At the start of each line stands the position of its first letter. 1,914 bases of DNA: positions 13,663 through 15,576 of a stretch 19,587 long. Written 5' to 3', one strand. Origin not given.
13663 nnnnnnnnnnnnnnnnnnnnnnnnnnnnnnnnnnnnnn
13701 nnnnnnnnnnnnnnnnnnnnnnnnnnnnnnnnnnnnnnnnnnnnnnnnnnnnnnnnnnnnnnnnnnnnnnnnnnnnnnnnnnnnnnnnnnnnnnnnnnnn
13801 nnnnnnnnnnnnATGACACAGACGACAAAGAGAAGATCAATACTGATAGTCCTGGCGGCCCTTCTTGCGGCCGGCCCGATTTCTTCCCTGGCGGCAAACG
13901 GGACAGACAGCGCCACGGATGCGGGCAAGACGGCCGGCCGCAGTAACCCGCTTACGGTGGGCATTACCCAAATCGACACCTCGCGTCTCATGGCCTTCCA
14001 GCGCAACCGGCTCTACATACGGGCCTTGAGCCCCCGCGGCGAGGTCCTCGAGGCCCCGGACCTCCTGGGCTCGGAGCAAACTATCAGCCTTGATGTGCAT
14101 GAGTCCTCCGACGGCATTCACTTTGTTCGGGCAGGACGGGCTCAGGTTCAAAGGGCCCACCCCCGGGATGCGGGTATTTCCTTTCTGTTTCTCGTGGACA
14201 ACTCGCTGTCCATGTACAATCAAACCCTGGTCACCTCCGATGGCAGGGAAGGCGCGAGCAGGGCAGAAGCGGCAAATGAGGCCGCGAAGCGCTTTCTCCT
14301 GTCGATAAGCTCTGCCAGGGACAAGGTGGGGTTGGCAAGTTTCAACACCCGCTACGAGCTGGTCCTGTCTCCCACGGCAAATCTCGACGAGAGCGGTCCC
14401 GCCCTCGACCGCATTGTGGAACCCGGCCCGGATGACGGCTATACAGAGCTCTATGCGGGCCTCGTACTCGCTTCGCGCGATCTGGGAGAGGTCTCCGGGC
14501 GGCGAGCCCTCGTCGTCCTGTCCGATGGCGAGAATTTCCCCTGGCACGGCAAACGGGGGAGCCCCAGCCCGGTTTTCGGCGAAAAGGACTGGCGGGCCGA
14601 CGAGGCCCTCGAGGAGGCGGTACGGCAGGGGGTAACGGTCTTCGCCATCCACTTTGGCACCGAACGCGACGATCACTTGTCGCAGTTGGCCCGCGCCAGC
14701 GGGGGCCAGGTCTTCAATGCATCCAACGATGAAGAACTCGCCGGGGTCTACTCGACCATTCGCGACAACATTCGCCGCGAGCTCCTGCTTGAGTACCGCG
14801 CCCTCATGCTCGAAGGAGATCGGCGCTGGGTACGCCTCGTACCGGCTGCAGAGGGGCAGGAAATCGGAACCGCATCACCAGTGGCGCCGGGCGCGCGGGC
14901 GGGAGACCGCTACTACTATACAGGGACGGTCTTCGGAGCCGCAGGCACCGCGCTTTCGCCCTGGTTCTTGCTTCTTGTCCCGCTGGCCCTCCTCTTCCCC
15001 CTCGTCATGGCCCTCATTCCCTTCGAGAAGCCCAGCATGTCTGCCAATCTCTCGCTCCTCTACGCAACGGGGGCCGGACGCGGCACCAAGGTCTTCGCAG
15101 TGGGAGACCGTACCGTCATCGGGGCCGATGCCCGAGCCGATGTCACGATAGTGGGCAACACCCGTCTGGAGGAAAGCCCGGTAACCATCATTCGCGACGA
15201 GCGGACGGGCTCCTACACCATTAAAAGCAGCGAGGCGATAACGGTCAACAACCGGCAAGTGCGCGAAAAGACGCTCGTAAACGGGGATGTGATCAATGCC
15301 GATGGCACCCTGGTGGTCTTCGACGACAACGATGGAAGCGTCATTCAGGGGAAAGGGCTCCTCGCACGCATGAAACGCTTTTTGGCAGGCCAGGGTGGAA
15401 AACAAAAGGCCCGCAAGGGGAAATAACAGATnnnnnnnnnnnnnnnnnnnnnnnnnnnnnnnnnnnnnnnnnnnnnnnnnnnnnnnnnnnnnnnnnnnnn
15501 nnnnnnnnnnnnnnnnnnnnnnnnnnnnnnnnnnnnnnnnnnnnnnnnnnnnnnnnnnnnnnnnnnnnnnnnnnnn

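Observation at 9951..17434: Ser/Thr phospho-signalling island: one Hanks kinase, three FHA proteins in three topologies, a PPP-type phosphatase and a PAP2 lipid phosphatase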

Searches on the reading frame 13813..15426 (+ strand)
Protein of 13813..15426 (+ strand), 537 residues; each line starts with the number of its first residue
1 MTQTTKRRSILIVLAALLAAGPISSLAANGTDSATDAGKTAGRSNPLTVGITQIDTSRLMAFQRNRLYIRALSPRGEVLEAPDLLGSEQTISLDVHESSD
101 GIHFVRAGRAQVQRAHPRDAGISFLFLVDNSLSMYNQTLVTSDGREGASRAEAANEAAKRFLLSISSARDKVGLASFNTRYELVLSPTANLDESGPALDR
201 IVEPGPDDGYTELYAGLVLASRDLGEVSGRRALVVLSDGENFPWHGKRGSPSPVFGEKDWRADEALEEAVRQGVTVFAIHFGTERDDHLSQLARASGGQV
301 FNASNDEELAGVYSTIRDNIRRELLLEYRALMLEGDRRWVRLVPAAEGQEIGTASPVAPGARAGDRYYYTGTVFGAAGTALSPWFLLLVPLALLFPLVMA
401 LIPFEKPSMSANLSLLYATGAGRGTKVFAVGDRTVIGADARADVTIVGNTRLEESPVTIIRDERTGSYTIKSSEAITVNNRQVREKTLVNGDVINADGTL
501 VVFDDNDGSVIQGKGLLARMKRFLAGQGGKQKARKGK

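Call 4: search_protein_families(library=pfam, proteins=[window:13813-15426:+], max_evalue=0.01)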
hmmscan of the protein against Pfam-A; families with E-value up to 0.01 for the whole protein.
window:13813-15426:+ (537 aa): 3 families
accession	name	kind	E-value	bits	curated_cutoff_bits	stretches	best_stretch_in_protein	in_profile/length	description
PF13519.12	VWA_2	-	1.3e-12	48.7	27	1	125-240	2-107/107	von Willebrand factor type A domain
PF00092.34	VWA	-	3.5e-07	31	23.8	1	126-312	4-171/174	von Willebrand factor type A domain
PF01882.25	DUF58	-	0.00079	19.1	23.4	1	120-238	34-142/216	Protein of unknown function DUF58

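Call 10: find_homologous_proteins(query=window:13813-15426:+, max_evalue=0.00001)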
Query window:13813-15426:+ (537 aa): 121 proteins with E <= 0.00001 among 8000 candidates; the best 120 are listed.
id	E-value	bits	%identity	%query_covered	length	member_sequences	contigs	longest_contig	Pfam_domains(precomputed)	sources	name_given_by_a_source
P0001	0.0e+0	1169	100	100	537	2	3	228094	PF00092.35,PF13519.13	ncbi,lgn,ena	-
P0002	0.0e+0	1042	89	100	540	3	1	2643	PF00092.35,PF13519.13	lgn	-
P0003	2.2e-209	714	66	91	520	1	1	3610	PF00092.35,PF13519.13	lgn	-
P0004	9.1e-166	570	62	85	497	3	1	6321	PF00092.35,PF13519.13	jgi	jgi:Ca-activated chloride channel homolog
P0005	2.4e-164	566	59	86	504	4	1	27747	PF00092.35,PF13519.13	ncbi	-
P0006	4.3e-152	525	56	85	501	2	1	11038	PF00092.35,PF13519.13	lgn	-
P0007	1.0e-149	517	55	87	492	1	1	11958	PF00092.35,PF13519.13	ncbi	-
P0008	1.6e-147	510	55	85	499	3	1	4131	PF00092.35,PF13519.13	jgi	jgi:Ca-activated chloride channel homolog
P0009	8.4e-136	472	54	83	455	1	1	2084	PF00092.35,PF13519.13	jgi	jgi:Ca-activated chloride channel family protein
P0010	3.1e-133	463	52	87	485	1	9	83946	PF00092.35,PF13519.13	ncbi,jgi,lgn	jgi:Ca-activated chloride channel family protein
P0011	1.6e-132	461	52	85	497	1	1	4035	PF00092.35,PF13519.13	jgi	jgi:Ca-activated chloride channel homolog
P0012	2.3e-132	460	52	85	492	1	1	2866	PF00092.35,PF13519.13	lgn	-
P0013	1.4e-131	458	52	85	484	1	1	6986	PF00092.35,PF13519.13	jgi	jgi:Ca-activated chloride channel homolog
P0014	4.5e-131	456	51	85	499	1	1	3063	PF00092.35,PF13519.13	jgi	jgi:Ca-activated chloride channel homolog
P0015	1.4e-130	454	51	87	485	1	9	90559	PF00092.35,PF13519.13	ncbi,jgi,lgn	jgi:Ca-activated chloride channel family protein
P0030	2.1e-113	398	46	85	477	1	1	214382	PF00092.35,PF13519.13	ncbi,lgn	-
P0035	7.4e-87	310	43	85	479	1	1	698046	PF00498.32,PF00092.35,PF13519.13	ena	-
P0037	1.5e-84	303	39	85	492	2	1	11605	PF00498.32,PF00092.35,PF13519.13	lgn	-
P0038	3.1e-84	301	42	85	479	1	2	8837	PF00498.32,PF00092.35,PF13519.13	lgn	-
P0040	2.5e-83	298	42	85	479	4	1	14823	PF00498.32,PF00092.35,PF13519.13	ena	-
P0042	4.3e-83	298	38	86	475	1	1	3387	PF00092.35,PF13519.13,PF16697.11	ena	-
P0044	1.1e-82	296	41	85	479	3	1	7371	PF00498.32,PF00092.35,PF13519.13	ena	-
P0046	1.7e-82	296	43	85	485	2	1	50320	PF00498.32,PF00092.35,PF13519.13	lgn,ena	-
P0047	2.1e-82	295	41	85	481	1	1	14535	PF00498.32,PF00092.35,PF13519.13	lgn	-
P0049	4.2e-82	294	40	85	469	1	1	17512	PF00498.32,PF00092.35,PF13519.13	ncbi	-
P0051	1.4e-81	293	42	85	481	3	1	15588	PF00498.32,PF00092.35,PF13519.13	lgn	-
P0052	1.5e-81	293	40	85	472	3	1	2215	PF00092.35,PF13519.13,PF16697.11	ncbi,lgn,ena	-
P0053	3.6e-81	291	42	85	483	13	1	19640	PF00498.32,PF00092.35,PF13519.13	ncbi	-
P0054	1.3e-80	290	38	87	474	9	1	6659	PF00498.32,PF00092.35,PF13519.13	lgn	-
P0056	2.5e-79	285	37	85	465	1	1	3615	PF00498.32,PF00092.35,PF13519.13,PF16697.11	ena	-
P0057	3.6e-79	285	39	85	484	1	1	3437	PF00498.32,PF00092.35,PF13519.13,PF16697.11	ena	-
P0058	8.1e-79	284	38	85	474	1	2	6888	PF00092.35,PF13519.13,PF16697.11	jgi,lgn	jgi:Ca-activated chloride channel family protein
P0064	2.6e-77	279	41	85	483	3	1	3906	PF00498.32,PF00092.35,PF13519.13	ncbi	-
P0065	5.2e-77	278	36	85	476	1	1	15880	PF00498.32,PF13519.13,PF16697.11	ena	-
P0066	5.8e-77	277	40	85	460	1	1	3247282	PF00092.35,PF13519.13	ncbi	-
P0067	7.8e-77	277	36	86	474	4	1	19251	PF00498.32,PF00092.35,PF13519.13,PF16697.11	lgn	-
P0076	3.6e-75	272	38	85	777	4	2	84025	PF00498.32,PF00092.35,PF13519.13,PF16697.11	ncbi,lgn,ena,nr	ncbi:MAG: VWA domain-containing protein [Spirochaetes bacterium]|nr:VWA domain-containing protein [S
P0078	5.3e-75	271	38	85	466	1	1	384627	PF00092.35,PF13519.13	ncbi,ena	-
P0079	6.1e-75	271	39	77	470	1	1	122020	PF00498.32,PF00092.35,PF13519.13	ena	-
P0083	9.0e-74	267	37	86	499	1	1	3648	PF00498.32,PF00092.35,PF13519.13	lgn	-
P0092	7.8e-72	261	35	86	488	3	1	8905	PF00498.32,PF00092.35,PF13519.13,PF16697.11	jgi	jgi:Ca-activated chloride channel family protein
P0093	1.0e-71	260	38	85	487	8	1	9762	PF00498.32,PF00092.35,PF13519.13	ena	-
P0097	3.7e-71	258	36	86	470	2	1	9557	PF00498.32,PF00092.35,PF13519.13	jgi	jgi:Ca-activated chloride channel family protein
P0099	4.7e-71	258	36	87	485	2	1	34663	PF00092.35,PF13519.13,PF16697.11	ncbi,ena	-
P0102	1.6e-69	253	36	85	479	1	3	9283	PF00498.32,PF00092.35,PF13519.13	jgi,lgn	jgi:Ca-activated chloride channel family protein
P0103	2.2e-69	252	35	86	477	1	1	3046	PF00498.32,PF00092.35,PF13519.13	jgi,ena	-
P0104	2.7e-69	252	36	86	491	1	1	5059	PF00498.32,PF00092.35,PF13519.13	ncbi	-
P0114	4.4e-62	228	32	85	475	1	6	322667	PF00092.35,PF13519.13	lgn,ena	-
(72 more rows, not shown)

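Call 12: find_related_loci(query=A1, collection=genome_contigs, flank=10000)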
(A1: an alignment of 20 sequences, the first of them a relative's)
Query A1 (537 aa) in genome_contigs; peptide patterns used: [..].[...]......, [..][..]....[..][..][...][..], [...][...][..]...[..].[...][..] (x = any residue, [..] = any of these).
600 stretches matched a pattern (row limit reached: there are more); 13 encode a relative of the query (tblastn E <= 1e-3); 13 distinct loci.
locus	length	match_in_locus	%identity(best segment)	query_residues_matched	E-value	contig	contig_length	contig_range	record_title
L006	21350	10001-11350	35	47-515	2e-69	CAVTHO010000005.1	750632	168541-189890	MAG: uncultured Spirochaetota bacterium isolate MFD05942.bin.2.325 genome assembly, contig: contig_28352, whole genome s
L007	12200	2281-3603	34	48-505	4e-69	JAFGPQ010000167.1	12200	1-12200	MAG: Spirochaetales bacterium isolate Zod_Metabat.700 k87_6673700, whole genome shotgun sequence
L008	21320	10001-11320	40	48-505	1e-65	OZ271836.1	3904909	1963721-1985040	MAG: Alkalispirochaeta sp. isolate 2b52b25b-b167-4c55-8f62-08d4b698aa70 genome assembly, chromosome: 1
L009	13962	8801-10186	34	8-504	5e-63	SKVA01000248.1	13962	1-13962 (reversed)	MAG: Spirochaetaceae bacterium isolate CSSed162cmB_142 CSSed16-2cmB-13176, whole genome shotgun sequence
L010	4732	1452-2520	36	49-528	4e-38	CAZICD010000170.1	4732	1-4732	MAG TPA_asm: uncultured Spirochaetaceae bacterium isolate SRP332253_co1_186 genome assembly, contig: NODE_28186_length_4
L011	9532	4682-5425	25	48-328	4e-13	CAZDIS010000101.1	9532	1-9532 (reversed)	MAG TPA_asm: uncultured Pelolinea sp. isolate SRP141376_co2_399 genome assembly, contig: NODE_13321_length_9532_cov_4.54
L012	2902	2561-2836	42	34-141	3e-12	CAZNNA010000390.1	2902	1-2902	MAG TPA_asm: uncultured Treponemataceae bacterium isolate SRP278314_co2_181 genome assembly, contig: NODE_54667_length_2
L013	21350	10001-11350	38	48-505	3e-68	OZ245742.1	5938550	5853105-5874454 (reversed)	MAG: Leptonemataceae bacterium isolate 15dd4ae5-76da-4f6d-9bc0-9b9e06b427f5 genome assembly, chromosome: 1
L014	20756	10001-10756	23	45-316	2e-8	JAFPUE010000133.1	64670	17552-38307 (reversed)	MAG: Ruminiclostridium sp. isolate RGIG1478 Goat_Abomasum-1__c760566, whole genome shotgun sequence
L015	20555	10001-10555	27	122-322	6e-8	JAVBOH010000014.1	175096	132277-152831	MAG: Oscillospiraceae bacterium isolate EPI_MAG_00103 c_000013706416, whole genome shotgun sequence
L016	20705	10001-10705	23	68-328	1e-7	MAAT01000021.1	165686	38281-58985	Gammaproteobacteria bacterium 53_120_T64 BD02T64_scaffold_329, whole genome shotgun sequence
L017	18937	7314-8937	27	118-348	1e-5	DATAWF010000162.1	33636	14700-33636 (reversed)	MAG TPA_asm: Acidobacteriaceae bacterium isolate SMAG_U5618 k141_2068984, whole genome shotgun sequence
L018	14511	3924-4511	22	125-316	2e-5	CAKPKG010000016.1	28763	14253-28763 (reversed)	MAG: uncultured Clostridia bacterium isolate REFINED_METABAT215_TOP10_CONTIGS_1500_ASSEMBLY_K77_MERGED__Hadza_PheChl_Fib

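Call 17: search_protein_families(library=ncbifam, proteins=[window:13813-15426:+], max_evalue=0.1)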
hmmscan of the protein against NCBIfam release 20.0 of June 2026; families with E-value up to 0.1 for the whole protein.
window:13813-15426:+ (537 aa): 3 families
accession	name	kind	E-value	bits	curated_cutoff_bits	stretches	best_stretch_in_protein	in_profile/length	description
TIGR03436.1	acidobact_VWFA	subfamily_domain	2.4e-08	33.8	81.25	1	151-339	83-301/324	VWA domain-containing protein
NF010238.0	PRK13685.1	subfamily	4.2e-08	32.6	432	1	125-322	100-300/335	hypothetical protein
TIGR00868.1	hCaCC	subfamily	0.026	12.3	900.85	0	259-334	416-498/863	calcium-activated chloride channel protein 1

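Call 30: find_encoding_contigs(protein=P0066, flank=10000, max_places=1)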
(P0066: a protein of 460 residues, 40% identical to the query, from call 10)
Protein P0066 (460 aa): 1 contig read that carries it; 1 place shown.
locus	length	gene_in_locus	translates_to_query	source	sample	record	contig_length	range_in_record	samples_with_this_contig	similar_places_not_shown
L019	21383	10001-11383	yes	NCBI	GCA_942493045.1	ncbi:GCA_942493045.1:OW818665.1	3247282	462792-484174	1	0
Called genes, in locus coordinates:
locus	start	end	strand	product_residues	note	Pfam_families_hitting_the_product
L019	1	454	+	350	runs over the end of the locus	PF01210:NAD_Gly3P_dh_N, PF07479:NAD_Gly3P_dh_C, PF20618:GPD_NAD_C_bact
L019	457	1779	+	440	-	PF02881:SRP54_N, PF00448:SRP54, PF01656:CbiA (weak), PF02978:SRP_SPB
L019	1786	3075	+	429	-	PF00890:FAD_binding_2 (weak), PF01266:DAO (weak), PF01494:FAD_binding_3 (faint), PF03486:HI0933_like, PF07992:Pyr_redox_2 (faint), PF12831:FAD_oxidored (weak), PF13450:NAD_binding_8 (weak), PF22780:HI0933_like_1st, +1 more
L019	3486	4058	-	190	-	PF01797:Y1_Tnp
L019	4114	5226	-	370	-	PF00990:GGDEF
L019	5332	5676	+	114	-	PF16697:Yop-YscD_cpl, PF00498:FHA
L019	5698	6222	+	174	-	-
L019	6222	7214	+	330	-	-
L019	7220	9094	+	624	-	PF00069:Pkinase, PF07714:PK_Tyr_Ser-Thr, PF03109:ABC1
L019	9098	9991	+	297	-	PF16697:Yop-YscD_cpl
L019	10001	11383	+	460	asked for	PF00092:VWA, PF13519:VWA_2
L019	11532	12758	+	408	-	PF02900:LigB, PF01871:AMMECR1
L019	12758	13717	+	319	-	PF04055:Radical_SAM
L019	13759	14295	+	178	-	-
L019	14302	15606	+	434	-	PF02899:Phage_int_SAM_1 (faint), PF13495:Phage_int_SAM_4, PF00589:Phage_integrase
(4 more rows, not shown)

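Call 31: find_encoding_contigs(protein=P0114, flank=10000, max_places=1)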
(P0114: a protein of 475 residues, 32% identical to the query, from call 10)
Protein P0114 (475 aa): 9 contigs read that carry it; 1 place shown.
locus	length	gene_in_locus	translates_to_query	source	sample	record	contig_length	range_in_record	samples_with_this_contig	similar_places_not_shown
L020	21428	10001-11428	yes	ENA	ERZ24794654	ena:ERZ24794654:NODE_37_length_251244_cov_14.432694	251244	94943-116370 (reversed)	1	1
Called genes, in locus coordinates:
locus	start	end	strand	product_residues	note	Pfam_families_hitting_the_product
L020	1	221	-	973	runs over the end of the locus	PF00072:Response_reg (faint), PF01326:PPDK_N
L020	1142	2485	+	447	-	PF02812:ELFV_dehydrog_N, PF00208:ELFV_dehydrog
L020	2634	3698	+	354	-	PF04055:Radical_SAM, PF13186:SPASM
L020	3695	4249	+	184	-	PF13302:Acetyltransf_3, PF13420:Acetyltransf_4, PF00583:Acetyltransf_1, PF13508:Acetyltransf_7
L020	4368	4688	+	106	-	PF19617:DUF6122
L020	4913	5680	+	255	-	PF01171:ATP_bind_3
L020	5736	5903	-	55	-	-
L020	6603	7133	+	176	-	-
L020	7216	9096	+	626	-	PF00069:Pkinase, PF07714:PK_Tyr_Ser-Thr, PF03109:ABC1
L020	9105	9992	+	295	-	PF16697:Yop-YscD_cpl, PF00498:FHA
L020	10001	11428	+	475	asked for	PF00092:VWA, PF13519:VWA_2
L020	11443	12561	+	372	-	PF00520:Ion_trans (weak), PF07885:Ion_trans_2, PF22614:Slo-like_RCK, PF02254:TrkA_N (weak), PF06241:Castor_Poll_mid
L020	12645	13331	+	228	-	-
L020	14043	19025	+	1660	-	PF00497:SBP_bac_3, PF09084:NMT1 (faint), PF10613:Lig_chan-Glu_bd (faint), PF12974:Phosphonate-bd (faint), PF00497:SBP_bac_3, PF08447:PAS_3, PF07228:SpoIIE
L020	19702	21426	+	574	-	PF00515:TPR_1 (faint), PF07719:TPR_2 (faint), PF12895:ANAPC3 (faint), PF13181:TPR_8 (faint), PF13428:TPR_14 (faint), PF13174:TPR_6 (faint), PF14559:TPR_19 (faint), PF23914:TPR_CcmH_CycH (faint), +4 more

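Call 32: find_encoding_contigs(protein=P0030, flank=10000, max_places=1)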
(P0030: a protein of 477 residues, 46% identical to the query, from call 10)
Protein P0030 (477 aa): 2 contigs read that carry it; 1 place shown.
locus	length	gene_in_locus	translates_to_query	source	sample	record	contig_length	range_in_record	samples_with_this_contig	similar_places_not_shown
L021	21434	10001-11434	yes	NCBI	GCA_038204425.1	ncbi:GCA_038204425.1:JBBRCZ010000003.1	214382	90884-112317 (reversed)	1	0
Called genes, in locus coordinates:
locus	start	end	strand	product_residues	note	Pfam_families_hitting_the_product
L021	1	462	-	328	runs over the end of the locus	PF10502:Peptidase_S26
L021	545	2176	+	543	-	PF08308:PEGA (weak), PF03781:FGE-sulfatase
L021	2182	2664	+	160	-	PF01668:SmpB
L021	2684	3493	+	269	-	PF00459:Inositol_P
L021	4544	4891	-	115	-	PF16697:Yop-YscD_cpl, PF00498:FHA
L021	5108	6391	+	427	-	PF12849:PBP_like_2, PF01547:SBP_bac_1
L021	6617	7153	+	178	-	-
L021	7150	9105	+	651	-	PF00069:Pkinase, PF07714:PK_Tyr_Ser-Thr, PF03109:ABC1 (weak)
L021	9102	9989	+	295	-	PF16697:Yop-YscD_cpl, PF00498:FHA (weak)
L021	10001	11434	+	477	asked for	PF00092:VWA, PF13519:VWA_2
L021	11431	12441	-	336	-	-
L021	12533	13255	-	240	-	PF10979:DUF2786, PF23771:DUF7168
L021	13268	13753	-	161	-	PF17775:YchJ_M-like, PF02810:SEC-C (weak)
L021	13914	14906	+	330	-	PF00142:Fer4_NifH (faint), PF01656:CbiA, PF02374:ArsA_ATPase (faint), PF10609:ParA, PF13614:AAA_31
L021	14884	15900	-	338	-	PF00814:TsaD, PF22521:HypF_C_2 (faint)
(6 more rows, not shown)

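Call 61: find_encoding_contigs(protein=P0035, flank=10000, max_places=1)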
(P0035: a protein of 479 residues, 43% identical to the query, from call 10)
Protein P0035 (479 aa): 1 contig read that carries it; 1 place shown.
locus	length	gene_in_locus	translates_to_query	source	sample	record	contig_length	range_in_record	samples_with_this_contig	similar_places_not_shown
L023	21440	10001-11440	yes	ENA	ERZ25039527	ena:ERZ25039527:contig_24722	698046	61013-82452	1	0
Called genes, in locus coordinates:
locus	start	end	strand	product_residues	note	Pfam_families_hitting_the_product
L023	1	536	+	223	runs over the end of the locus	PF00702:Hydrolase, PF03031:NIF (faint), PF12710:HAD, PF13419:HAD_2, PF13242:Hydrolase_like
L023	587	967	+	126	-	PF01042:Ribonuc_L-PSP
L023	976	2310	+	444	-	PF07690:MFS_1, PF12832:MFS_1_like (weak), PF07690:MFS_1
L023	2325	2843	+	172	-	PF01613:Flavin_Reduct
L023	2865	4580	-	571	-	PF07661:MORN_2 (faint)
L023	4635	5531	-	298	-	PF00216:Bac_DNA_binding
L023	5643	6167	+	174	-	-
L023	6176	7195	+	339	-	-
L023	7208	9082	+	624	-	PF00069:Pkinase, PF07714:PK_Tyr_Ser-Thr, PF03109:ABC1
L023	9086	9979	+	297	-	PF16697:Yop-YscD_cpl, PF00498:FHA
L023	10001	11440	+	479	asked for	PF00092:VWA (weak), PF13519:VWA_2, PF00498:FHA (weak)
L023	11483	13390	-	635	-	PF00150:Cellulase, PF18564:Glyco_hydro_5_C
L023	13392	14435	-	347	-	PF00561:Abhydrolase_1, PF12146:Hydrolase_4 (weak), PF12697:Abhydrolase_6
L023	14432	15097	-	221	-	-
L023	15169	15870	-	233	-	PF02922:CBM_48 (faint), PF16561:AMPK1_CBM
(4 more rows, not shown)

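Call 62: find_encoding_contigs(protein=P0078, flank=10000, max_places=1)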
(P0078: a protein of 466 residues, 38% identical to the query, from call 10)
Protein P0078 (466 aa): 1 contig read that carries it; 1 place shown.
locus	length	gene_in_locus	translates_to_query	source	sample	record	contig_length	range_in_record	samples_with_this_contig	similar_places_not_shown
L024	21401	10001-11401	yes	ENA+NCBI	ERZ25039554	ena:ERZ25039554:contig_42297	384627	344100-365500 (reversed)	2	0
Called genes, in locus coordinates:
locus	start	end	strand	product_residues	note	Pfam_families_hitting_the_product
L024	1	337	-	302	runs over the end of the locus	PF08450:SGL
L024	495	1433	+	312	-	PF03069:FmdA_AmdA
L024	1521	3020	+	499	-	PF00464:SHMT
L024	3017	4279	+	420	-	PF16491:Peptidase_M48_N, PF01435:Peptidase_M48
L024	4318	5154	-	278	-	PF01261:AP_endonuc_2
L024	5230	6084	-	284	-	PF00216:Bac_DNA_binding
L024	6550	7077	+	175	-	-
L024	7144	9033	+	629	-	PF00069:Pkinase, PF07714:PK_Tyr_Ser-Thr, PF03109:ABC1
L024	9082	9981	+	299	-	PF16697:Yop-YscD_cpl, PF00498:FHA (weak)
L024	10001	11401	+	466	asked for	PF00092:VWA, PF13519:VWA_2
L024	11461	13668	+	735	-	PF01590:GAF, PF13185:GAF_2, PF13492:GAF_3 (weak), PF00512:HisKA, PF02518:HATPase_c, PF00072:Response_reg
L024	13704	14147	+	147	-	-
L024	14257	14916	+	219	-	PF00106:adh_short (weak)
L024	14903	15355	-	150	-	PF00583:Acetyltransf_1, PF13673:Acetyltransf_10, PF13508:Acetyltransf_7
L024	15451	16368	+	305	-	PF01116:F_bP_aldolase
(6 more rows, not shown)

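Call 67: search_protein_families(library=padloc, proteins=[window:13813-15426:+], max_evalue=0.01)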
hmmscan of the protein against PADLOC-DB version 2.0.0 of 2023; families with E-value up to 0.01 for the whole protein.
window:13813-15426:+ (537 aa): 0 families

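Call 75: find_encoding_contigs(protein=P0005, flank=10000, max_places=1)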
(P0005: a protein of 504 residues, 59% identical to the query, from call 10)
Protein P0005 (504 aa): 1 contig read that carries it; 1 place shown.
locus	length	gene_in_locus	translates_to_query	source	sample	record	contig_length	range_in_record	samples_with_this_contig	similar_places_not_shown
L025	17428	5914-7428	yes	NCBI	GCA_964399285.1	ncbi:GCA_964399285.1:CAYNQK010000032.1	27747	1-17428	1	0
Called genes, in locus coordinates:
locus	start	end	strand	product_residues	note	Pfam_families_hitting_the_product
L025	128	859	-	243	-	PF07947:YhhN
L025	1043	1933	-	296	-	PF00216:Bac_DNA_binding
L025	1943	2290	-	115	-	PF16697:Yop-YscD_cpl, PF00498:FHA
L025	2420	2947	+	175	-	-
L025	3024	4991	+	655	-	PF00069:Pkinase, PF03109:ABC1, PF07714:PK_Tyr_Ser-Thr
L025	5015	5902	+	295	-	PF16697:Yop-YscD_cpl, PF00498:FHA (faint)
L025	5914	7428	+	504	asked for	PF00092:VWA, PF13519:VWA_2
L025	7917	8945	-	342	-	-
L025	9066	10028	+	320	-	PF01145:Band_7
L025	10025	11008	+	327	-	PF01145:Band_7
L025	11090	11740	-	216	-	PF03942:DTW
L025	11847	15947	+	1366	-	PF12969:DUF3857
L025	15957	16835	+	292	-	PF02567:PhzC-PhzF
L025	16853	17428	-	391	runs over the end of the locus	PF02518:HATPase_c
